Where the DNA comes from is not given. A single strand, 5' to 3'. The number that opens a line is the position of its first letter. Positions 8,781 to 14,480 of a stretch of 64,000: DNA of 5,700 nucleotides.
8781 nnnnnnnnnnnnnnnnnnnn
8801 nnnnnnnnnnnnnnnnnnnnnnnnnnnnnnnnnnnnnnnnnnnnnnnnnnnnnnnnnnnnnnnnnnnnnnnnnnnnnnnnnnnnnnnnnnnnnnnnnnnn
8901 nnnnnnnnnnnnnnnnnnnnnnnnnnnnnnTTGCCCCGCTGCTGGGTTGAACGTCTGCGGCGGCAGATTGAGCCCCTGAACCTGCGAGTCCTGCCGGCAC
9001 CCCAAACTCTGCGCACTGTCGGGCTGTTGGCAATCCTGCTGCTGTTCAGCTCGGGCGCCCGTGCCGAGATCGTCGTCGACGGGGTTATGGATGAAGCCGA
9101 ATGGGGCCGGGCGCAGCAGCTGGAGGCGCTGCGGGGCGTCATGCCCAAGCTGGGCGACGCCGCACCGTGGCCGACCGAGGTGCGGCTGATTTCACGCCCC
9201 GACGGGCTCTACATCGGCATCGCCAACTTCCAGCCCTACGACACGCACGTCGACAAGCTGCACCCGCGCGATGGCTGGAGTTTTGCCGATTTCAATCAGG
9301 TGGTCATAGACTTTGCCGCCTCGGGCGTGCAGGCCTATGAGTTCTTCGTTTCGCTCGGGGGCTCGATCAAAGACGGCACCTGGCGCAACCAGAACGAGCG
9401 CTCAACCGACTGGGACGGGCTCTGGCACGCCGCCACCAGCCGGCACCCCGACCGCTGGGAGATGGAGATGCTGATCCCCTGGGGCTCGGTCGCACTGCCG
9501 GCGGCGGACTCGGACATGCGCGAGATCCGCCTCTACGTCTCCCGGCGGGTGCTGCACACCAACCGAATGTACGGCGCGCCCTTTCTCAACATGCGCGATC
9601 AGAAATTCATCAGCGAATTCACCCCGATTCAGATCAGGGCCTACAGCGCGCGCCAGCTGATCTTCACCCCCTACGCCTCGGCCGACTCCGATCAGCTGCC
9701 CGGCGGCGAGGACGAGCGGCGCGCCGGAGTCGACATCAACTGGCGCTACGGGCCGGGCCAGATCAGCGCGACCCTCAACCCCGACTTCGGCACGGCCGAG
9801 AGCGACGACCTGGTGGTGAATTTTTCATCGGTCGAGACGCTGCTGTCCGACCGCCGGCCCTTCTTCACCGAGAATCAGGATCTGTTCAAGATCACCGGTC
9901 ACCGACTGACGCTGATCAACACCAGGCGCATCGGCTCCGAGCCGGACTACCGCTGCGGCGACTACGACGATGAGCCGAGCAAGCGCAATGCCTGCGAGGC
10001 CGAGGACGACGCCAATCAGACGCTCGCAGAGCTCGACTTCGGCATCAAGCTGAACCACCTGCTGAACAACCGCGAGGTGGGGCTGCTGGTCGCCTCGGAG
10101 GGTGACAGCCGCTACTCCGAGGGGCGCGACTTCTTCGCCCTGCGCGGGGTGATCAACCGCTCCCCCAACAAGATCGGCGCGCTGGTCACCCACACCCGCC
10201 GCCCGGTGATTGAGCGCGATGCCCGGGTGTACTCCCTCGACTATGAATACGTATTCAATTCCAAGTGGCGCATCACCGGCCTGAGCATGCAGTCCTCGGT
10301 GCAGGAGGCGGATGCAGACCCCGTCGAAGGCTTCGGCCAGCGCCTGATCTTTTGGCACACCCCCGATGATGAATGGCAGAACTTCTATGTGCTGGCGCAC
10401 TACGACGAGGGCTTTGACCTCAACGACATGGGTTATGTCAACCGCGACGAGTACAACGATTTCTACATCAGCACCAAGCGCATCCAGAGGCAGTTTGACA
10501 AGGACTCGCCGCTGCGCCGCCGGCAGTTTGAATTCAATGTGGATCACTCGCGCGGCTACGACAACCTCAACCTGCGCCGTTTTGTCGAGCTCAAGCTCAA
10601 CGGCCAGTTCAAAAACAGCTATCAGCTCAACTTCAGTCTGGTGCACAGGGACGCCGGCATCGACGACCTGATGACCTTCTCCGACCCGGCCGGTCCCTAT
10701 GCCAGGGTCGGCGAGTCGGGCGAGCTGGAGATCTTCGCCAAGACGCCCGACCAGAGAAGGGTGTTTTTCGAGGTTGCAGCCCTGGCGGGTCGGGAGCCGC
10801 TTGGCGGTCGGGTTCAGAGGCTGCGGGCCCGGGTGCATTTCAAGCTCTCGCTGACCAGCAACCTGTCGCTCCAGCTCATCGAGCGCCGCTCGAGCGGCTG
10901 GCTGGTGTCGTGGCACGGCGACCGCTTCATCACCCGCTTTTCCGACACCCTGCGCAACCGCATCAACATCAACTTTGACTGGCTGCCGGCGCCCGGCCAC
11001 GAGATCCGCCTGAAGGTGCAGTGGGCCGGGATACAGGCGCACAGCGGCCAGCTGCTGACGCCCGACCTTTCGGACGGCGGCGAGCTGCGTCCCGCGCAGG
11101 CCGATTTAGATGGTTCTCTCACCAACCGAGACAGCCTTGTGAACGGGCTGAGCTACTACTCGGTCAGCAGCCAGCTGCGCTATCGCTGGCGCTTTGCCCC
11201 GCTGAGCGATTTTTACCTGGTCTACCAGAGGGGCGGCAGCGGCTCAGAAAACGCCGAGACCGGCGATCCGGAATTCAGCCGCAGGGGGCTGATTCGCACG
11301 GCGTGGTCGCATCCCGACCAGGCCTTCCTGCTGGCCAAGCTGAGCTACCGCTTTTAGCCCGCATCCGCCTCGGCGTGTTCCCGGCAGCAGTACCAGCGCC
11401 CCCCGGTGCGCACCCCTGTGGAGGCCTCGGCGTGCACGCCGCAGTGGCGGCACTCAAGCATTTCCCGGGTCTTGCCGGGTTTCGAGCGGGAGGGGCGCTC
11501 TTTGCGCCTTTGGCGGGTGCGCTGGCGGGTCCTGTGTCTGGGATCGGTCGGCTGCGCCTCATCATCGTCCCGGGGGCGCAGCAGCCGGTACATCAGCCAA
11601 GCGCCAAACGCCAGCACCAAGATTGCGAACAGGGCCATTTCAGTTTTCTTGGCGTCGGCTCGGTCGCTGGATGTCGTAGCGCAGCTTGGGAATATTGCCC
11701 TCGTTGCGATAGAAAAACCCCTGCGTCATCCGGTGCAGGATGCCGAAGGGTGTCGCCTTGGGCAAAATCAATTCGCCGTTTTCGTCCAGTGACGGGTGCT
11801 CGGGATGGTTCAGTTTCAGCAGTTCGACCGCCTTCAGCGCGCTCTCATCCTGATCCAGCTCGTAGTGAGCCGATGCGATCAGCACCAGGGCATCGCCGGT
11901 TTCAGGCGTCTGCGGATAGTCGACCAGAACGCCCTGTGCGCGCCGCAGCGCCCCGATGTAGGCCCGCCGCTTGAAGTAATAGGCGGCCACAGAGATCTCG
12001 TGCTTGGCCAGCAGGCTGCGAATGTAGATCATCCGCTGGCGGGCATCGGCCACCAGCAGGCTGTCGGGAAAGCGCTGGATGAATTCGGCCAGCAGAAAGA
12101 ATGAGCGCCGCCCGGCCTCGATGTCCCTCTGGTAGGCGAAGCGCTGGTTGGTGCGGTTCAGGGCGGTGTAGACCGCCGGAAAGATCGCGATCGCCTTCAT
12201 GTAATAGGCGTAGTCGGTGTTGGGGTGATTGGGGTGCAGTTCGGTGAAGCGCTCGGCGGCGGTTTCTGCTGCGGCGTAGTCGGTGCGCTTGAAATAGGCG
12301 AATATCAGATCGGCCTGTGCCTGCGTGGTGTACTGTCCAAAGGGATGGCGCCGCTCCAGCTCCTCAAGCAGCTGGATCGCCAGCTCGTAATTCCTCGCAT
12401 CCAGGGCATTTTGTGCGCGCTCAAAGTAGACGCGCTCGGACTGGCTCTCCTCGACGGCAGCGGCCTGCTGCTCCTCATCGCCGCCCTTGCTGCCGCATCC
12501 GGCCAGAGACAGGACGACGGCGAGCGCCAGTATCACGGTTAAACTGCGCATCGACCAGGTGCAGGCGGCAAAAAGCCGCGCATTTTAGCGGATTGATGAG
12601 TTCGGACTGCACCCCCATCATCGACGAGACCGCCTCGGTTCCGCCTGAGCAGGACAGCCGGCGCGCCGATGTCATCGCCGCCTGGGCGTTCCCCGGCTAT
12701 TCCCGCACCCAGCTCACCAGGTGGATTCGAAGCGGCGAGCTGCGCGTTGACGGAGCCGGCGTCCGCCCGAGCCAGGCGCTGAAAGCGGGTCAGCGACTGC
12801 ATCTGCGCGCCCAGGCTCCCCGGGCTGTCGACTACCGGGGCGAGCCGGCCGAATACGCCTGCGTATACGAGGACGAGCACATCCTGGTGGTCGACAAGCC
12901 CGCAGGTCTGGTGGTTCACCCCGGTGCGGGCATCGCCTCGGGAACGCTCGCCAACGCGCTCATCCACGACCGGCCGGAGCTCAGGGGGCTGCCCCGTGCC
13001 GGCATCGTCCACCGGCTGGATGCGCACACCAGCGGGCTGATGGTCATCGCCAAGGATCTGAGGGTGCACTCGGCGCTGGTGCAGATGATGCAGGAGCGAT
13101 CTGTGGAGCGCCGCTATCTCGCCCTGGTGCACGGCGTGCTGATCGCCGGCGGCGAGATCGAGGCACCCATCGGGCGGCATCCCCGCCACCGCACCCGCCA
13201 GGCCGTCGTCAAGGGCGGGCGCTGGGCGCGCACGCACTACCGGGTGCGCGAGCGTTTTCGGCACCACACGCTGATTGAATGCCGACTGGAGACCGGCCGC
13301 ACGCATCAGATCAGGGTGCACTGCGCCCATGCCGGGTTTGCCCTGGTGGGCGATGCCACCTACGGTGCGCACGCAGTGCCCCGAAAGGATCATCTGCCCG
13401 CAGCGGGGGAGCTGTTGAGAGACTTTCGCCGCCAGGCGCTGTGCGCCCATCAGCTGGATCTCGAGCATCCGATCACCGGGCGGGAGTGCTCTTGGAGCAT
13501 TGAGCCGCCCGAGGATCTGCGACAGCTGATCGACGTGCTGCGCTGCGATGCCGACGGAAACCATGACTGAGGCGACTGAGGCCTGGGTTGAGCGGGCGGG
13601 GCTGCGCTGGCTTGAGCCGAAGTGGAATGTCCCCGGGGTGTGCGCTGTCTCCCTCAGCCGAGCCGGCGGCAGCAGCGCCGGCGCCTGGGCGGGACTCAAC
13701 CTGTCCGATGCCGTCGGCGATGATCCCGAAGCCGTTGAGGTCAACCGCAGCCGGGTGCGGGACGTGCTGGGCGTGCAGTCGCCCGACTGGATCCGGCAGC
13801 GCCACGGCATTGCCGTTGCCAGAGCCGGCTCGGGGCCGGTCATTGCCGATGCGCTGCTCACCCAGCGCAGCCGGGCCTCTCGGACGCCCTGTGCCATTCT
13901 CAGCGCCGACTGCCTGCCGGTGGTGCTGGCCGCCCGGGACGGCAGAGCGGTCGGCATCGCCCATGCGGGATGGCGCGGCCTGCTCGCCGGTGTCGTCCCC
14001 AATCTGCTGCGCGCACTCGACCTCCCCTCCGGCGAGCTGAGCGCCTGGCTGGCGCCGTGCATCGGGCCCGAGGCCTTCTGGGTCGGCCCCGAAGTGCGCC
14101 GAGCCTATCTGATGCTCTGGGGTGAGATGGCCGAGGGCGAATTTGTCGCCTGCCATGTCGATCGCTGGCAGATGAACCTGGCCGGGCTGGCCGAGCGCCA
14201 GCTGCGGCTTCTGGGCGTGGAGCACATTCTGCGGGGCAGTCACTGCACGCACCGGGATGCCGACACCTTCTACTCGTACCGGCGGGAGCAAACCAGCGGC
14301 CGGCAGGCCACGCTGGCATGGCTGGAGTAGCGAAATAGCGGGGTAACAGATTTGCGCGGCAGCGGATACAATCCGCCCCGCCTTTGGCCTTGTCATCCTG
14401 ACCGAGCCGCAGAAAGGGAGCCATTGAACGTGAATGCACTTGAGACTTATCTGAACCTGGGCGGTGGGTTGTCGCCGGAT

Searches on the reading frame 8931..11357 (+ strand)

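Call 61: search_protein_families(library=pfam, proteins=[window:8931-11357:+], max_evalue=0.00001)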
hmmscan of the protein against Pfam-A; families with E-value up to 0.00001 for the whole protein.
window:8931-11357:+ (808 aa): 1 family
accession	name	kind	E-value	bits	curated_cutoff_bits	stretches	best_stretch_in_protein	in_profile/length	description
PF19313.5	DUF5916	-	1.6e-27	97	22.6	2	242-343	4-103/572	Domain of unknown function (DUF5916)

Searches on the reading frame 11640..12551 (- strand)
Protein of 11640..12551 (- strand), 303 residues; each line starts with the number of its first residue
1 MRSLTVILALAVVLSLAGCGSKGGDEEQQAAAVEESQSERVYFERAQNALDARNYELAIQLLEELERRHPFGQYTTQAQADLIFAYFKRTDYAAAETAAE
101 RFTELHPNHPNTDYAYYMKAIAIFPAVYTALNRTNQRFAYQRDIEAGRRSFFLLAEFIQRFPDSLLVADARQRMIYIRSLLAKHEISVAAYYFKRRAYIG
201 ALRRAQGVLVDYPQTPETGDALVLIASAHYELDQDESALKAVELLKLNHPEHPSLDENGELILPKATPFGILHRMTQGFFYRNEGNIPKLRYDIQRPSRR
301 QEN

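Call 61: search_protein_families(library=pfam, proteins=[window:11640-12551:-], max_evalue=0.00001)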
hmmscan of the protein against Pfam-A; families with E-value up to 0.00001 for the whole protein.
window:11640-12551:- (303 aa): 4 families
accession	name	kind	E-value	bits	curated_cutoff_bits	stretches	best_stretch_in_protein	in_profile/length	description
PF13525.12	YfiO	-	4.5e-56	190.3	25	1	38-241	4-200/203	Outer membrane lipoprotein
PF13512.12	TPR_18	-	3.1e-36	125.2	21.9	1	36-174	7-145/145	Tetratricopeptide repeat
PF13174.12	TPR_6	-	2.4e-08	34.5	26.3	0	220-251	1-32/33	Tetratricopeptide repeat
PF13432.12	TPR_16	-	2.8e-06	28.1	32.7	0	44-71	2-29/65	Tetratricopeptide repeat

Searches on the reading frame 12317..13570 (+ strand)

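Call 61: search_protein_families(library=pfam, proteins=[window:12317-13570:+], max_evalue=0.00001)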
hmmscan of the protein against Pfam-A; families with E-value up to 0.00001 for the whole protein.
window:12317-13570:+ (417 aa): 1 family
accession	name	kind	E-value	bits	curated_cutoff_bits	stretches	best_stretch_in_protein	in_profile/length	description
PF00849.27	PseudoU_synth_2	-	1.1e-36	126.8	26.8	1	188-338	1-152/152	RNA pseudouridylate synthase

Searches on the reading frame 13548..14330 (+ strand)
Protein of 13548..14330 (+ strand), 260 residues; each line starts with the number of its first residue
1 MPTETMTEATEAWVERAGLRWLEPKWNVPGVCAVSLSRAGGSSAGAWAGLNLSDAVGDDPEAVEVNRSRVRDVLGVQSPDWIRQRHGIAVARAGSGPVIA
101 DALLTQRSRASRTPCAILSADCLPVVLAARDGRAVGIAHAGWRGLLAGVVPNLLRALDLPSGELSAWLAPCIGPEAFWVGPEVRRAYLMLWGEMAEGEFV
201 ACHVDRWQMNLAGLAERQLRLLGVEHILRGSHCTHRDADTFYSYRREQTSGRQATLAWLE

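Call 61: search_protein_families(library=pfam, proteins=[window:13548-14330:+], max_evalue=0.00001)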
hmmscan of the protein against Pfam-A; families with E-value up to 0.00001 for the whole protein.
window:13548-14330:+ (260 aa): 1 family
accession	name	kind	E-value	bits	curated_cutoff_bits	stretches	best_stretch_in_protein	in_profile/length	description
PF02578.20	Cu-oxidase_4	-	2e-55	188.2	22.9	1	37-258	2-238/238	Multi-copper polyphenol oxidoreductase laccase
